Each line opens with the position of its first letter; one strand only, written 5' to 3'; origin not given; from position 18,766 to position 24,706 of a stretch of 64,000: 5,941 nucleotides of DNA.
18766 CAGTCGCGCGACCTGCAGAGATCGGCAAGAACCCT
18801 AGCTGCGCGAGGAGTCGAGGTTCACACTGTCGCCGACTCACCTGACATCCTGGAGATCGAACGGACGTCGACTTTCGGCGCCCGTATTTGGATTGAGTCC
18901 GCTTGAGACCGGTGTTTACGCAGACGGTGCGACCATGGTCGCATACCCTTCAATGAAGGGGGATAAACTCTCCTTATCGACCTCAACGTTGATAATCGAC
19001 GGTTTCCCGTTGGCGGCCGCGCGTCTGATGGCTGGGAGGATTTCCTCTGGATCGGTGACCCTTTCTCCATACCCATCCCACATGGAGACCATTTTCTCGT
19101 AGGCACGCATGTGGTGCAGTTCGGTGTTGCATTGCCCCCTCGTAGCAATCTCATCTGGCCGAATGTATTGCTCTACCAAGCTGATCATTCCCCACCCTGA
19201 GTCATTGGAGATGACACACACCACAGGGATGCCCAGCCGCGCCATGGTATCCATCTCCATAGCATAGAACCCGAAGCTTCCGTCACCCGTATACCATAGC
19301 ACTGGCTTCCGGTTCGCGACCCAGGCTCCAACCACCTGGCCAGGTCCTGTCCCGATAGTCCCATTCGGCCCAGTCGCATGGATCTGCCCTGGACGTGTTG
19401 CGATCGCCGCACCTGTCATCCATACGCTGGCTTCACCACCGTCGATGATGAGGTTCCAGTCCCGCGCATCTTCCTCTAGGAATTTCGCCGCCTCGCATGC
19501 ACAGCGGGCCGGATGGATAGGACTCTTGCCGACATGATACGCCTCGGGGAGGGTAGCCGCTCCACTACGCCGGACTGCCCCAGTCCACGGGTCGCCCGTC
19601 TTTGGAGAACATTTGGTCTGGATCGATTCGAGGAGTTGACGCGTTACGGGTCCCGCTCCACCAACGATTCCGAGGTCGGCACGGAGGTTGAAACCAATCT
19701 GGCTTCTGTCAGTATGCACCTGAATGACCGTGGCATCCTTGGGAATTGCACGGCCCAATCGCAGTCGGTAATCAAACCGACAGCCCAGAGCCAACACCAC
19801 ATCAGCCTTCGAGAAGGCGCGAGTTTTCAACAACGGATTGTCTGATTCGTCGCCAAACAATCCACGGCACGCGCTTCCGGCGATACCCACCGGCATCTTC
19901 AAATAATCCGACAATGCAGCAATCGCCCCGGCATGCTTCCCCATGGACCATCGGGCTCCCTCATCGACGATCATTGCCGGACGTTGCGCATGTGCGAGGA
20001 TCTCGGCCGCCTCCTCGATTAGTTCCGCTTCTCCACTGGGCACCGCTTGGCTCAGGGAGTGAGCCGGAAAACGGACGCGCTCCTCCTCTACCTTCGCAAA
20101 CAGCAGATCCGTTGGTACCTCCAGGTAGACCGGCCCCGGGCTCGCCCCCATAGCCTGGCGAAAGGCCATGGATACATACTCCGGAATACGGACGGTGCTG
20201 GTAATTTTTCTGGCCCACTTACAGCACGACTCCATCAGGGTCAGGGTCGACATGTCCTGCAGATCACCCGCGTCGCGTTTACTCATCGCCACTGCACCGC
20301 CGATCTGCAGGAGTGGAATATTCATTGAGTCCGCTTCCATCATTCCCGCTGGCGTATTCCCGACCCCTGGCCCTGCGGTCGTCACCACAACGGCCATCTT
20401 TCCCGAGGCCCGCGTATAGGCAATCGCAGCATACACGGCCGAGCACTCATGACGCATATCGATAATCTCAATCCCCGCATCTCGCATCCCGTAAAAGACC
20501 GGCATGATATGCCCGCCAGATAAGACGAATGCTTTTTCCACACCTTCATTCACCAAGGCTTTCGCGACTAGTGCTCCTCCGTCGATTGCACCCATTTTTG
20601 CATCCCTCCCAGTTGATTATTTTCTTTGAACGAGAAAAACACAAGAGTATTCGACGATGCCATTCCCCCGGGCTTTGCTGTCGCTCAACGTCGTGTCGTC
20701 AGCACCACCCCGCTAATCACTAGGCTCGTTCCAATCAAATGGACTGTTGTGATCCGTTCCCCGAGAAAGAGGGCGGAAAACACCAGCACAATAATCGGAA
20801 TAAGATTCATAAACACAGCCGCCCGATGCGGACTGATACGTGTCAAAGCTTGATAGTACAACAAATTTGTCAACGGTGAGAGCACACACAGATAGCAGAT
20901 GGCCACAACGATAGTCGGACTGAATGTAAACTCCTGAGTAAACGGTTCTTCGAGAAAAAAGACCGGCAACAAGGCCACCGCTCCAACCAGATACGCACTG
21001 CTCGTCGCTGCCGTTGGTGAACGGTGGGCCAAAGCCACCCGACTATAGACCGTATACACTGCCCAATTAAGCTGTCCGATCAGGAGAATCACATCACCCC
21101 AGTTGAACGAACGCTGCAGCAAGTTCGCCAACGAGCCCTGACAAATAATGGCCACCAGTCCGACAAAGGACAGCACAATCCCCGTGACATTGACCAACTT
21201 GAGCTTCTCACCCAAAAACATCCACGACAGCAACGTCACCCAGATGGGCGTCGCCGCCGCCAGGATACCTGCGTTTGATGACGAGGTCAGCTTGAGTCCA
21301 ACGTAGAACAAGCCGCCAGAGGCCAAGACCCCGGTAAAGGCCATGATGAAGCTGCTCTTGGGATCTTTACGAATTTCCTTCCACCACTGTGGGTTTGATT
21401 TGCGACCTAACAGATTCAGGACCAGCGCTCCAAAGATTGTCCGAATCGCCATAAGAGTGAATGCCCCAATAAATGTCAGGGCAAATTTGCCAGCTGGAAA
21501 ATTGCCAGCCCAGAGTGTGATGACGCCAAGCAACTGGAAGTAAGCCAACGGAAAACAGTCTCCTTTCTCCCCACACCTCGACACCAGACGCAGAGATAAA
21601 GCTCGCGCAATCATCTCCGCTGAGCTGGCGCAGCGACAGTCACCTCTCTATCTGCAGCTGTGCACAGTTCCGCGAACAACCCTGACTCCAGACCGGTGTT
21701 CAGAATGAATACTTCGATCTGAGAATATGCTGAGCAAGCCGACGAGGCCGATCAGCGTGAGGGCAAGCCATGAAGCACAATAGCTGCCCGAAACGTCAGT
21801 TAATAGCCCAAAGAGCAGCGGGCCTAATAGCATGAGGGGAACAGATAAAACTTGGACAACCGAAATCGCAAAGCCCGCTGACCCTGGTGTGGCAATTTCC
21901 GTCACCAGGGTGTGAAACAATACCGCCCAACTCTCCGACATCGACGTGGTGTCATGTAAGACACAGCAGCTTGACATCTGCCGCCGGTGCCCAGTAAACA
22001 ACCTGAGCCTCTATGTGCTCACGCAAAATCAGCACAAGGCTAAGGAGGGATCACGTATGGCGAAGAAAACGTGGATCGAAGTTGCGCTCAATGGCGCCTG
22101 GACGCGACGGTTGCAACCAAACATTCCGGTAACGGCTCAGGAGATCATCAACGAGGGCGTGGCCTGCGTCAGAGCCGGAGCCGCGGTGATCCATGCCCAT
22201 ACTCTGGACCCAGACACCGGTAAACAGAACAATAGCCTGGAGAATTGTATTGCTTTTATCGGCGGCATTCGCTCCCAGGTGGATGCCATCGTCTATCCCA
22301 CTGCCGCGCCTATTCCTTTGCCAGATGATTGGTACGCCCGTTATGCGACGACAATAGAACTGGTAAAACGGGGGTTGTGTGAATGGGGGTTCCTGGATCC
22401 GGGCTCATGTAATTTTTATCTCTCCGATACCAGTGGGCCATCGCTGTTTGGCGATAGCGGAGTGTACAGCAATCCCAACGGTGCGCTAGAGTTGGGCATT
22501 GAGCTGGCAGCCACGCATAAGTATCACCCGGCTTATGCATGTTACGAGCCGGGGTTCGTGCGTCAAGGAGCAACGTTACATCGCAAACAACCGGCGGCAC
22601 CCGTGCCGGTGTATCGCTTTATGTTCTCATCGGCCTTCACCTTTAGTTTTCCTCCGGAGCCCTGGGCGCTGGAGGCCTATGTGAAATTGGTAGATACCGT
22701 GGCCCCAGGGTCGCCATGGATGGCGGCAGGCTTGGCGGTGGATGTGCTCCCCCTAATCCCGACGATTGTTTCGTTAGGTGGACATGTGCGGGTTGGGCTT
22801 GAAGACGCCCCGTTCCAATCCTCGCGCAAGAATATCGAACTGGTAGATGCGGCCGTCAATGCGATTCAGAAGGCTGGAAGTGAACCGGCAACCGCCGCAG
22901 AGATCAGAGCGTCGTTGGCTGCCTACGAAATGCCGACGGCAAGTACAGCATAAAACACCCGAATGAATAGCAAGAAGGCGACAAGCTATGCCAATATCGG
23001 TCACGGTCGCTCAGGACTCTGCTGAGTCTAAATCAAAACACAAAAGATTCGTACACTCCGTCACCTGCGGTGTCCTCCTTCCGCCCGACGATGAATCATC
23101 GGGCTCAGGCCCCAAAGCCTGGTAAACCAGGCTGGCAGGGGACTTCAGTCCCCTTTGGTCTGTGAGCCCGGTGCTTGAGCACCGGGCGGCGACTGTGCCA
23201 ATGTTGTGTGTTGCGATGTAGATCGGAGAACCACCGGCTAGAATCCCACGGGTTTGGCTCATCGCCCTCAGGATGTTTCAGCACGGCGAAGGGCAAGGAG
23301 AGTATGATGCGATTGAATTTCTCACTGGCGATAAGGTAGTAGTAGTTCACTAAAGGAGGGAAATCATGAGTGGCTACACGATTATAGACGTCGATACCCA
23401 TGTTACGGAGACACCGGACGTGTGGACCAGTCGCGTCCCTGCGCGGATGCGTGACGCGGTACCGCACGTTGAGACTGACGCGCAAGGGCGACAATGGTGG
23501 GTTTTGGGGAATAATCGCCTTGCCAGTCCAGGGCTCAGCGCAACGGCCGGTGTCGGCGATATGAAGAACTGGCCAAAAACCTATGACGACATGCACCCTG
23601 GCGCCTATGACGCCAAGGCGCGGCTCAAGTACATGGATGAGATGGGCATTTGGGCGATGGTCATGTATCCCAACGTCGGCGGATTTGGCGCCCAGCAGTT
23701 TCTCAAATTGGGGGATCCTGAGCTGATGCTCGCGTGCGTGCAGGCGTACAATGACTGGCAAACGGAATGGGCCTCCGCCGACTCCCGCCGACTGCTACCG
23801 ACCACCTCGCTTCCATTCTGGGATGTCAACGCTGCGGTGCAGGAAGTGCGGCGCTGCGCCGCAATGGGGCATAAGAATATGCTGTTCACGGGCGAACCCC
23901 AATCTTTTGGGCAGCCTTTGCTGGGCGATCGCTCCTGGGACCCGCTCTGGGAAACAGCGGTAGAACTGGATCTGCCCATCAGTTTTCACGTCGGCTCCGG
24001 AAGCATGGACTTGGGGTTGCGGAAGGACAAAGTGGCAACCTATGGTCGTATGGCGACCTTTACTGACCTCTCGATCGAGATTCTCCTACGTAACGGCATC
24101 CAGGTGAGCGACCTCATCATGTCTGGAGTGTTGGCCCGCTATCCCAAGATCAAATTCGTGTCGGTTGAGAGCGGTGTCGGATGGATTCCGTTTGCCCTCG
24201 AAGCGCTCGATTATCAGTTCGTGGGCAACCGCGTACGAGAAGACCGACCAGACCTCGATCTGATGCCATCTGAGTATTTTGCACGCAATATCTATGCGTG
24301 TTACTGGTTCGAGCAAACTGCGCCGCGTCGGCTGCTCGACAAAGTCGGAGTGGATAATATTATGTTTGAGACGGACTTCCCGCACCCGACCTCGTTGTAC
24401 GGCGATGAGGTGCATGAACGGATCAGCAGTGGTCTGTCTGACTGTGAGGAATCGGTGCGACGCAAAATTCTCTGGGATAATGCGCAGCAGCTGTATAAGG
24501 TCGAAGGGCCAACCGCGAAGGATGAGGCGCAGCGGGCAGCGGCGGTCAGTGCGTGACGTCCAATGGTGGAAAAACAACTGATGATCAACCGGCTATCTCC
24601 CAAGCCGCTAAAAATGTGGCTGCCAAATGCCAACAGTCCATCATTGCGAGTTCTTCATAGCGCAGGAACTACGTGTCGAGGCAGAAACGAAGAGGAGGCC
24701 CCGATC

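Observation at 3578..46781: Seven type-I Baeyer-Villiger monooxygenase paralogues packed into 43 kb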

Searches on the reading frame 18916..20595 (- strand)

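Call 10: search_protein_families(library=pfam, proteins=[window:18916-20595:-], max_evalue=0.00001)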
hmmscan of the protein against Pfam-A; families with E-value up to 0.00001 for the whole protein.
window:18916-20595:- (559 aa): 3 families
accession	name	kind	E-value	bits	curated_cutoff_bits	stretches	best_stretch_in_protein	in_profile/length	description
PF02776.23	TPP_enzyme_N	-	1.4e-28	99.5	26.8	1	5-115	2-114/119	Thiamine pyrophosphate enzyme, N-terminal TPP binding domain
PF02775.26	TPP_enzyme_C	-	1.3e-22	80.7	21.9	1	385-537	1-151/151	Thiamine pyrophosphate enzyme, C-terminal TPP binding domain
PF00205.28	TPP_enzyme_M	-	2e-18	66.8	30.4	1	193-321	1-137/137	Thiamine pyrophosphate enzyme, central domain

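Call 46: search_protein_families(library=ncbifam, proteins=[window:18916-20595:-], max_evalue=0.001)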
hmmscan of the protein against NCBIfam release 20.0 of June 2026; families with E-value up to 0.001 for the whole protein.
window:18916-20595:- (559 aa): 51 families (the best 25 are shown)
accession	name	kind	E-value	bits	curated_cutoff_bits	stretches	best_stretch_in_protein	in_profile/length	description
NF004516.0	PRK05858.1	equivalog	3.1e-88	296.6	587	1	5-544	12-540/548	acetolactate synthase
NF058623.1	HdaclCoAlyACT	equivalog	5.8e-72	243.1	600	1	8-546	14-547/575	2-hydroxyacyl-CoA lyase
NF004919.0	PRK06276.1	equivalog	4.6e-67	226.6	866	1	5-548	2-547/582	acetolactate synthase large subunit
TIGR00118.1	acolac_lg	equivalog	2.1e-66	224.6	538.35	1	5-548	2-544/557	biosynthetic-type acetolactate synthase large subunit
NF006122.0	PRK08266.1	subfamily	2.2e-65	221.2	571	1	5-547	5-533/543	hypothetical protein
NF006721.0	PRK09259.1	equivalog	1.7e-61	208.6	557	1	4-542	15-553/574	oxalyl-CoA decarboxylase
NF006187.0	PRK08322.1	equivalog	7.9e-61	206.1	509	1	8-541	6-530/548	acetolactate synthase large subunit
NF006052.0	PRK08199.1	subfamily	1.3e-58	198.7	539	1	5-546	9-544/559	thiamine pyrophosphate protein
NF004710.0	PRK06048.1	equivalog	9.6e-58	196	976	1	8-549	12-548/561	acetolactate synthase large subunit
NF006319.0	PRK08527.1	equivalog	3.7e-57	194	905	1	3-542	3-542/565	acetolactate synthase large subunit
NF005713.0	PRK07525.1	subfamily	1.4e-56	192.1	620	1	11-547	13-570/592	sulfoacetaldehyde acetyltransferase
NF006378.0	PRK08617.1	equivalog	2.9e-56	191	510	1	6-541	10-540/556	acetolactate synthase AlsS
TIGR03254.1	oxalate_oxc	equivalog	7.1e-55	186.7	739.4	1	4-541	3-539/554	oxalyl-CoA decarboxylase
NF006524.0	PRK08978.1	equivalog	1.5e-53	181.9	738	1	5-542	2-527/548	acetolactate synthase 2 catalytic subunit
TIGR03457.1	sulphoacet_xsc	equivalog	3.2e-53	181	676.4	1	11-547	9-564/579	sulfoacetaldehyde acetyltransferase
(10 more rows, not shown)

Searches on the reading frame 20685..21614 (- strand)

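Call 10: search_protein_families(library=pfam, proteins=[window:20685-21614:-], max_evalue=0.00001)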
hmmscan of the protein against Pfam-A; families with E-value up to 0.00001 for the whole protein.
window:20685-21614:- (309 aa): 2 families
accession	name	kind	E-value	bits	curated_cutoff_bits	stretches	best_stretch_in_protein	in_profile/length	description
PF00892.27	EamA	-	3.4e-46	157.3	28.2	2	172-307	2-134/135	EamA-like transporter family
PF03151.22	TPT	-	2.5e-13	50.5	30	1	102-305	81-289/291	Triose-phosphate Transporter family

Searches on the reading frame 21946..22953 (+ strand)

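Call 11: search_protein_families(library=pfam, proteins=[window:21946-22953:+], max_evalue=0.00001)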
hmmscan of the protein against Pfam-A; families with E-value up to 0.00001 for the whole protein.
window:21946-22953:+ (335 aa): 1 family
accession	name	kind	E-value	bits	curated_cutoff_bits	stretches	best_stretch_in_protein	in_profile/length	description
PF05853.18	BKACE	-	1.3e-54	185.9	24.8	1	41-324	1-272/274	beta-keto acid cleavage enzyme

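Call 46: search_protein_families(library=ncbifam, proteins=[window:22057-22953:+], max_evalue=0.001)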
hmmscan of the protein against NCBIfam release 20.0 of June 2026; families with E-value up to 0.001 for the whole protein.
window:22057-22953:+ (298 aa): 4 families
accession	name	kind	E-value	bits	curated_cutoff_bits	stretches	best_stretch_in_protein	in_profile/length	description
NF052387.1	Lys_ferment_KCE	equivalog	7.8e-25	87.8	382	1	7-287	4-265/267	3-keto-5-aminohexanoate cleavage enzyme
NF053538.1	DixhxACActTsKce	equivalog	3.5e-20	72.3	430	2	3-82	5-85/310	3,5-dioxohexanoate:acetyl-CoA acetone transferase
NF053568.1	3OXCoAcCUPNH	equivalog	2.4e-19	69.6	350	2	135-287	116-270/274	3-oxoadipate:acetyl-CoA acetyltransferase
NF052389.1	Lys_KAL_CLE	exception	9.9e-14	50.9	725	1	11-80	177-246/440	bifunctional 3-aminobutyryl-CoA ammonia lyase/3-keto-5-aminohexanoate cleavage enzyme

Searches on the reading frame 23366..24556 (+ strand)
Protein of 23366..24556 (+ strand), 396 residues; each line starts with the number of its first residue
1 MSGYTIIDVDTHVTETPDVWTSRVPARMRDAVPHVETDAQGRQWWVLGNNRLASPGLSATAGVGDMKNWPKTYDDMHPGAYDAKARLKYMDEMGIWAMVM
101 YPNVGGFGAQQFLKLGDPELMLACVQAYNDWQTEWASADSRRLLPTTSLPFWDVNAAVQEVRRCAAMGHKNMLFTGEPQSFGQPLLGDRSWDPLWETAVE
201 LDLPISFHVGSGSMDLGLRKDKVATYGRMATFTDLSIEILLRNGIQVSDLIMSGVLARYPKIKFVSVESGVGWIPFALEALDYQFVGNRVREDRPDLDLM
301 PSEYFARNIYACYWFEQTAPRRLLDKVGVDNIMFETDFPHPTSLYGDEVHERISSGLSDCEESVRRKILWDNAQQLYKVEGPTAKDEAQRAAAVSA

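Call 11: search_protein_families(library=pfam, proteins=[window:23366-24556:+], max_evalue=0.00001)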
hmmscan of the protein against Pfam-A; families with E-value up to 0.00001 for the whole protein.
window:23366-24556:+ (396 aa): 1 family
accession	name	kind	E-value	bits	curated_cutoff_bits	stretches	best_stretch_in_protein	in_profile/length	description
PF04909.20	Amidohydro_2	-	6.9e-30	105.2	26.4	1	74-378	12-288/289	Amidohydrolase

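Call 46: search_protein_families(library=ncbifam, proteins=[window:23366-24556:+], max_evalue=0.001)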
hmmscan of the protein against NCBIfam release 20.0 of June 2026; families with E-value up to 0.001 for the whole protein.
window:23366-24556:+ (396 aa): 0 families
